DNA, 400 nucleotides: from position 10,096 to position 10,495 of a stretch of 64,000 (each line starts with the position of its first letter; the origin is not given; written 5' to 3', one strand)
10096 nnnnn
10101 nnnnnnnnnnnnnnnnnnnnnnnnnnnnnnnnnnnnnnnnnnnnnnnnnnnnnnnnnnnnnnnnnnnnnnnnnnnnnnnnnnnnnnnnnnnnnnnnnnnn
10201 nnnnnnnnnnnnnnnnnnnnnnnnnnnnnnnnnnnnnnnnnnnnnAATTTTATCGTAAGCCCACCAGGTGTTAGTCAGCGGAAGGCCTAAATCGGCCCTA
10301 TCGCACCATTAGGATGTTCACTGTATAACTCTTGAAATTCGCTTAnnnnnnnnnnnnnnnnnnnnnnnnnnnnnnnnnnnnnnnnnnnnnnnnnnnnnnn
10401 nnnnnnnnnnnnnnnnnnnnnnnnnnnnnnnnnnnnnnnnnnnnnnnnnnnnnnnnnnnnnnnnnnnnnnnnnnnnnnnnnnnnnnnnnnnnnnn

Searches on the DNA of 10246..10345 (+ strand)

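Call 27: search_dna_similar(query=window:10246-10345:+, collection=ecoli_genomes, mode=near, max_rows=25)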
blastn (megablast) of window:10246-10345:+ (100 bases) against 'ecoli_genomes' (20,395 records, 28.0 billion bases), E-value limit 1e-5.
Records with a match: 559; places in all: 559; records where one place covers at least 80% of the query: 559.
Genomes with a match: 559 of 5426; with a place that covers at least 80% of the query: 559. Places per genome that has any: lowest 1, median 1, highest 1. On chromosomes: 559 places; on plasmids: 0.
Best place of each record, by identity: >=99% 465; 95-99% 83; 90-95% 11.
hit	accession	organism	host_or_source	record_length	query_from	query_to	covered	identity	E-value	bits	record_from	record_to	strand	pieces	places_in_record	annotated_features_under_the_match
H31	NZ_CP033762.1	Escherichia coli strain FDAARGOS_536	Homo sapiens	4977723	1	100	100%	99.0%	1e-42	180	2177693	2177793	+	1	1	adhesion domain-containing protein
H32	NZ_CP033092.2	Escherichia coli DSM 30083 = JCM 1649 = ATCC 11775 strain ...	-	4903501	1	100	100%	99.0%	1e-42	180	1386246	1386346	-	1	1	adhesion domain-containing protein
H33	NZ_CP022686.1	Escherichia coli Nissle 1917 strain Nissle 1917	Homo sapiens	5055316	1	100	100%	99.0%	1e-42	180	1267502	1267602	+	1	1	adhesion domain-containing protein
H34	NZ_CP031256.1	Escherichia coli strain M16807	Homo sapiens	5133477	1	100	100%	99.0%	1e-42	180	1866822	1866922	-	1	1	adhesion domain-containing protein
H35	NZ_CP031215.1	Escherichia coli strain Es_ST80_L1_NDM_10_2017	Homo sapiens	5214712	1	100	100%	99.0%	1e-42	180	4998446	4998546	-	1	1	adhesion domain-containing protein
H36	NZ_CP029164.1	Escherichia coli strain 104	chicken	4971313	1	100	100%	99.0%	1e-42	180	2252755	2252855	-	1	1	adhesion domain-containing protein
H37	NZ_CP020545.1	Escherichia coli strain ZJ3920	Homo sapiens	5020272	1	100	100%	99.0%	1e-42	180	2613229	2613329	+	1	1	adhesion domain-containing protein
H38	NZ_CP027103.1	Escherichia coli strain RM14723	dog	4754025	1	100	100%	99.0%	1e-42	180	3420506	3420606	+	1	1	adhesion domain-containing protein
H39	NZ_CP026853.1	Escherichia coli strain MS7163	Homo sapiens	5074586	1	100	100%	99.0%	1e-42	180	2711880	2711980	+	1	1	adhesion domain-containing protein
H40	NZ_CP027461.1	Escherichia coli strain 95-3322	missing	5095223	1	100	100%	99.0%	1e-42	180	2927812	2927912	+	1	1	adhesion domain-containing protein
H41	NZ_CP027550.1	Escherichia coli strain 2015C-4136CT1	Homo sapiens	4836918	1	100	100%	99.0%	1e-42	180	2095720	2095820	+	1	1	adhesion domain-containing protein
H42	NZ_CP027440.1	Escherichia coli strain 2012C-4502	Homo sapiens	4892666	1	100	100%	99.0%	1e-42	180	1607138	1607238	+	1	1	adhesion domain-containing protein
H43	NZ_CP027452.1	Escherichia coli strain 2014C-3338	Homo sapiens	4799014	1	100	100%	99.0%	1e-42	180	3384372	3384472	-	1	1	adhesion domain-containing protein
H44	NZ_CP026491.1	Escherichia coli strain HS13-1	Homo sapiens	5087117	1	100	100%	99.0%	1e-42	180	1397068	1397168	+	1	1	adhesion domain-containing protein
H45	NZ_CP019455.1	Escherichia coli strain FHI_NMBU_03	Homo sapiens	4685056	1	100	100%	99.0%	1e-42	180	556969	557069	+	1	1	adhesion domain-containing protein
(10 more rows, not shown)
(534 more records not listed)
